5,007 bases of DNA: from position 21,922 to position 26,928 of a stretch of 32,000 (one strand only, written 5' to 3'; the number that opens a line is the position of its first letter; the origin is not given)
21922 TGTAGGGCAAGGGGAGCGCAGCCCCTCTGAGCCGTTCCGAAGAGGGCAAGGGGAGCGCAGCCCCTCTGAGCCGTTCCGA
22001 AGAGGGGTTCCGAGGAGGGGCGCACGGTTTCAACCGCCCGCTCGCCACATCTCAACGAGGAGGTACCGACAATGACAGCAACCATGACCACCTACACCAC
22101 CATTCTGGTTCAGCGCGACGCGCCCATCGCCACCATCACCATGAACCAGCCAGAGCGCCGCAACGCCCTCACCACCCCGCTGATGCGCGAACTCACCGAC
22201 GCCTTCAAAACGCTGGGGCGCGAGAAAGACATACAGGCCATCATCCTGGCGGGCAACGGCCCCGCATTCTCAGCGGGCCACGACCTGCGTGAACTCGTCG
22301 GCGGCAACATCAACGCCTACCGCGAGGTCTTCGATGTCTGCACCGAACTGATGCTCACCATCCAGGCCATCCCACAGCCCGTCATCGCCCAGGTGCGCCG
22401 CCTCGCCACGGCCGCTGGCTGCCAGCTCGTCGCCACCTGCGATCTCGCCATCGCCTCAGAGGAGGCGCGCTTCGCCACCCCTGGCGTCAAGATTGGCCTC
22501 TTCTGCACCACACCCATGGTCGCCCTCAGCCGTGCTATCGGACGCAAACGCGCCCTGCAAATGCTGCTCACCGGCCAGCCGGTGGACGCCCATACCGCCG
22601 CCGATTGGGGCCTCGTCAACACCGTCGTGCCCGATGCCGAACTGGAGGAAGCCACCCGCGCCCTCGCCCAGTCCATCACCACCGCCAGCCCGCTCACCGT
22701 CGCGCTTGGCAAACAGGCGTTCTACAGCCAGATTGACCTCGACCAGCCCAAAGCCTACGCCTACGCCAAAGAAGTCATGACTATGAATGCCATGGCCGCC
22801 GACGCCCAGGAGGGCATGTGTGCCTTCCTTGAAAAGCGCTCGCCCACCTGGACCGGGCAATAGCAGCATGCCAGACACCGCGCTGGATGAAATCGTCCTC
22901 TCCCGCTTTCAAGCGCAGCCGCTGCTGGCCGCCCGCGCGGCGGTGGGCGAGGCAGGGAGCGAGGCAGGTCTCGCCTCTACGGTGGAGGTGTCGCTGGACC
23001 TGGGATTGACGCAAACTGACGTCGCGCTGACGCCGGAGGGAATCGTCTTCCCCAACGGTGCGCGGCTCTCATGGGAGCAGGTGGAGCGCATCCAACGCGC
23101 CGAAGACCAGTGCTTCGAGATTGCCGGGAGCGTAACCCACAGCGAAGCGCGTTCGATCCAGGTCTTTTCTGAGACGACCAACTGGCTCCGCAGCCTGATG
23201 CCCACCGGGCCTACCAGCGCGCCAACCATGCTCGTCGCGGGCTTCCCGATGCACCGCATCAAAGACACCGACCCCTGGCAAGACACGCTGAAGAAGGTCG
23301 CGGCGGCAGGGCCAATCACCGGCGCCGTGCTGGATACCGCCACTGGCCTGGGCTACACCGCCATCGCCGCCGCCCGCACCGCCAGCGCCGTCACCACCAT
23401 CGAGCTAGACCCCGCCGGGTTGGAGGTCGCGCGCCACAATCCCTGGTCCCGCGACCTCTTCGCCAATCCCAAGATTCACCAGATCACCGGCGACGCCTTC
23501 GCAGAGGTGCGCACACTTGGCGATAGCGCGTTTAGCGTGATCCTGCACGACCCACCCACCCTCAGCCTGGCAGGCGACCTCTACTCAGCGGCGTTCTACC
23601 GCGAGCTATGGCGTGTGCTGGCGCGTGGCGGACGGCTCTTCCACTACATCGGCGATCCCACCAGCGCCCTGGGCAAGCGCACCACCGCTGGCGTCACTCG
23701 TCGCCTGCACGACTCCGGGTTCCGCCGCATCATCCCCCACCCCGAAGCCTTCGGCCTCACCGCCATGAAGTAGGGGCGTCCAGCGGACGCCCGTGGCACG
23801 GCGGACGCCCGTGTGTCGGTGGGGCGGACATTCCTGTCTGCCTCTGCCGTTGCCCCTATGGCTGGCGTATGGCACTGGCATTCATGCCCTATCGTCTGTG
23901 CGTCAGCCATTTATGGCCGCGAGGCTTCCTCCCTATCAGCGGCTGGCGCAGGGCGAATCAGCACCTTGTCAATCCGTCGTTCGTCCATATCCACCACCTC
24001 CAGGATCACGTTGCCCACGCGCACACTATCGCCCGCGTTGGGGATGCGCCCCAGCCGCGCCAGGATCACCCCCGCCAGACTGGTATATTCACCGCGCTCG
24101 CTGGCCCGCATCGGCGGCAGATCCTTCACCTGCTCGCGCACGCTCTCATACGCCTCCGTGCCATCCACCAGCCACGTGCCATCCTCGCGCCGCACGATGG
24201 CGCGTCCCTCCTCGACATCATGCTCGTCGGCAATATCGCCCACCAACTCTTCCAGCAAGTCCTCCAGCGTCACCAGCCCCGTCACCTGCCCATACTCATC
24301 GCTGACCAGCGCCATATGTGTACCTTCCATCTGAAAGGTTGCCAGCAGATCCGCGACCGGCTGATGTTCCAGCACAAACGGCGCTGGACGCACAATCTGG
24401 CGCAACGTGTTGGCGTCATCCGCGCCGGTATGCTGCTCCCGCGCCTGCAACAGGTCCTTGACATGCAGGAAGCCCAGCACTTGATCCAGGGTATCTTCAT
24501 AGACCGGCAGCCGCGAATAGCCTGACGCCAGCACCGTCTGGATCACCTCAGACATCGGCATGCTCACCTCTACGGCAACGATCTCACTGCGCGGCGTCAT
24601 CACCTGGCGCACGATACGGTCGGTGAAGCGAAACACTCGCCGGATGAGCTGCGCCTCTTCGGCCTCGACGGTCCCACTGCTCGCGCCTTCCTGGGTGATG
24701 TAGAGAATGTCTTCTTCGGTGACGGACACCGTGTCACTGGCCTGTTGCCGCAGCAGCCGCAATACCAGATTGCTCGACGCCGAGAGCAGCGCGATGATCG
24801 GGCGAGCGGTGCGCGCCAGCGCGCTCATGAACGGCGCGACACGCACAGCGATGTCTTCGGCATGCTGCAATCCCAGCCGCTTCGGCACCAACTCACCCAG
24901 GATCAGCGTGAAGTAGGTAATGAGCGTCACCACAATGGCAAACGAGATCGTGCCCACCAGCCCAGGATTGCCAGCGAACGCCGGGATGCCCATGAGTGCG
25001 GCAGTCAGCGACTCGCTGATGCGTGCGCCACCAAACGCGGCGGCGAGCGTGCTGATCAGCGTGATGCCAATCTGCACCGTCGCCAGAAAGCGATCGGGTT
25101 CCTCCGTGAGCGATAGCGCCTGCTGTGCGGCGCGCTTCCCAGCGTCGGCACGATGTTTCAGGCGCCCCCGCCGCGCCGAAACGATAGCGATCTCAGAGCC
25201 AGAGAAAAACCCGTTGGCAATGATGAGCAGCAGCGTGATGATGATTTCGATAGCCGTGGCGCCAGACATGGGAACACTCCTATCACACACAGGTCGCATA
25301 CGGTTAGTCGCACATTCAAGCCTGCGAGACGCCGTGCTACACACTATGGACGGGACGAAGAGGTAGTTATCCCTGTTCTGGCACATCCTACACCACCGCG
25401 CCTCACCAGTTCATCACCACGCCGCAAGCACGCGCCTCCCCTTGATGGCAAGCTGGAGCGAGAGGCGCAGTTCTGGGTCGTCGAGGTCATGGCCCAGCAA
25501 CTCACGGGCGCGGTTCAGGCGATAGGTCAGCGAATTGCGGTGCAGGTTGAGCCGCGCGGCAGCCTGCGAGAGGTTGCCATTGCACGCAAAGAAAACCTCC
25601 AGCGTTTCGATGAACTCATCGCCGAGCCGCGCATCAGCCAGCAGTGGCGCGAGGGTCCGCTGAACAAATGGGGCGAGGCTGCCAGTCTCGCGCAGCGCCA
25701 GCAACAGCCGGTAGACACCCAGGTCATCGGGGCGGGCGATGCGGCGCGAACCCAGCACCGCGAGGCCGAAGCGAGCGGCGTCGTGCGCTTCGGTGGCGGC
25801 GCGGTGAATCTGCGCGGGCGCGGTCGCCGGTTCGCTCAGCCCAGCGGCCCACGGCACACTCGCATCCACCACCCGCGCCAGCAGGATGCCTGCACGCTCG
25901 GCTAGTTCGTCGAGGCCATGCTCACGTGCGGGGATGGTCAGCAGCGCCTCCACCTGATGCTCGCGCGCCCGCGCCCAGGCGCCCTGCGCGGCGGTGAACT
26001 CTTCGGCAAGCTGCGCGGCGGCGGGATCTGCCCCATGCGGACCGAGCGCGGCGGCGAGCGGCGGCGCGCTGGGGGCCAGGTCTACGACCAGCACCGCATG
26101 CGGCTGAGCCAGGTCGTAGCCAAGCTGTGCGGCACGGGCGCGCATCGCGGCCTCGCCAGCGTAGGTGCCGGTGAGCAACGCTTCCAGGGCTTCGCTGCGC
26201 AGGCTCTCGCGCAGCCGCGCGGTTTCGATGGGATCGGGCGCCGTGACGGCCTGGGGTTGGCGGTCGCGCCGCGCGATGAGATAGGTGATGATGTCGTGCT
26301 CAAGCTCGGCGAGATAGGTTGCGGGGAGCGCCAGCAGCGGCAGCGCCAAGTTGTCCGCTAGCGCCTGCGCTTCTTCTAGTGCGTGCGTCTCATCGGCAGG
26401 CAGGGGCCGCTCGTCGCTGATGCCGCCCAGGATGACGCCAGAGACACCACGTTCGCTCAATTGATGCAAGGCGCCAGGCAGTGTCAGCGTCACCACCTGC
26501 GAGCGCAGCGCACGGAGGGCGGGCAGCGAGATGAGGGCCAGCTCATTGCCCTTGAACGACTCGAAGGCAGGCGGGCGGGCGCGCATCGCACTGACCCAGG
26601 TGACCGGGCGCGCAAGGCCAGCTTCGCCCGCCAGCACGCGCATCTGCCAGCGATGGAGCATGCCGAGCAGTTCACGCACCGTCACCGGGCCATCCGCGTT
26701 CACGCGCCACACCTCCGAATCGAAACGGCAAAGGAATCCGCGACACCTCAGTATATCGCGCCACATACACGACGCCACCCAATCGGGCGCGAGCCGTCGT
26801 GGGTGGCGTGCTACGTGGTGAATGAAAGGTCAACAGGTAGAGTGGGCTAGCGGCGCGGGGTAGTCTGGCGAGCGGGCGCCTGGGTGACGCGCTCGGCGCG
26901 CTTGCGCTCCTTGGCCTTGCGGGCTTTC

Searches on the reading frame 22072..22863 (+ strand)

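Call 33: search_protein_families(library=pfam, proteins=[window:22072-22863:+], max_evalue=0.00001)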
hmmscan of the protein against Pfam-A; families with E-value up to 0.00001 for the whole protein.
window:22072-22863:+ (263 aa): 2 families
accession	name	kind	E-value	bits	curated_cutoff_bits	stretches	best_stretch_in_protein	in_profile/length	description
PF00378.25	ECH_1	-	6.2e-61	206.3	27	1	16-263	3-251/251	Enoyl-CoA hydratase/isomerase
PF16113.10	ECH_2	-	4.8e-28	99.1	27.2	1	20-226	2-211/335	Enoyl-CoA hydratase/isomerase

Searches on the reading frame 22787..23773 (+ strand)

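Call 33: search_protein_families(library=pfam, proteins=[window:22787-23773:+], max_evalue=0.00001)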
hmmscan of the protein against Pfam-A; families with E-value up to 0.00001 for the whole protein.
window:22787-23773:+ (328 aa): 0 families

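Call 39: search_protein_families(library=pfam, proteins=[window:22787-23773:+], max_evalue=0.01)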
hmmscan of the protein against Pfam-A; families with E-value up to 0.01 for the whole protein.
window:22787-23773:+ (328 aa): 6 families
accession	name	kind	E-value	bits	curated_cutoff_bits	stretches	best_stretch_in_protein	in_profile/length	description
PF13649.12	Methyltransf_25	-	2.4e-05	25.4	27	1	181-282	1-97/97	Methyltransferase domain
PF08241.18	Methyltransf_11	-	0.00013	23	21.2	1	182-285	1-94/95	Methyltransferase domain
PF05175.20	MTS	-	0.0009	19.4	23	1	177-285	31-137/170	Methyltransferase small domain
PF03602.21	Cons_hypoth95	-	0.0013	18.9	24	1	178-257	41-122/182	Conserved hypothetical protein 95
PF13847.12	Methyltransf_31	-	0.0039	17.3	27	1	180-284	6-107/145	Methyltransferase domain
PF09445.16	Methyltransf_15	-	0.0063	16.5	22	1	180-257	3-80/165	RNA cap guanine-N2 methyltransferase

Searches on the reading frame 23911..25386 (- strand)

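Call 33: search_protein_families(library=pfam, proteins=[window:23911-25386:-], max_evalue=0.00001)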
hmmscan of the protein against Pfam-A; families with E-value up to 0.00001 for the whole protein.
window:23911-25386:- (491 aa): 3 families
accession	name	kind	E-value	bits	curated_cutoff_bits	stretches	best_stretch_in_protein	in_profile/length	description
PF01595.25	CNNM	-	2.7e-49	167.7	28.4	1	49-244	1-181/181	Cyclin M transmembrane N-terminal domain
PF00571.33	CBS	-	2.4e-17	63.4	24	2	259-315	1-54/57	CBS domain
PF03471.22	CorC_HlyC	-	1.9e-16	60.2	27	1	399-479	2-79/81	Transporter associated domain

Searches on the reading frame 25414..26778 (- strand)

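Call 33: search_protein_families(library=pfam, proteins=[window:25414-26778:-], max_evalue=0.00001)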
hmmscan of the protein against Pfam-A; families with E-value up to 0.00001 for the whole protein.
window:25414-26778:- (454 aa): 4 families
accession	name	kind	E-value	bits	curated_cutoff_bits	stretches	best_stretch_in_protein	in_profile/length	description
PF13556.12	HTH_30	-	6.7e-24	83.9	27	1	390-446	2-58/59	PucR C-terminal helix-turn-helix domain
PF17853.6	GGDEF_2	-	4.8e-12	46.6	24.5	1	205-336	3-115/116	GGDEF-like domain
PF07905.16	PucR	-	2.6e-11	44.3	33.5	1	45-164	10-115/118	Purine catabolism regulatory protein-like family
PF02954.25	HTH_8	-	3.9e-06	26.9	22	0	398-423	16-41/42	Bacterial regulatory protein, Fis family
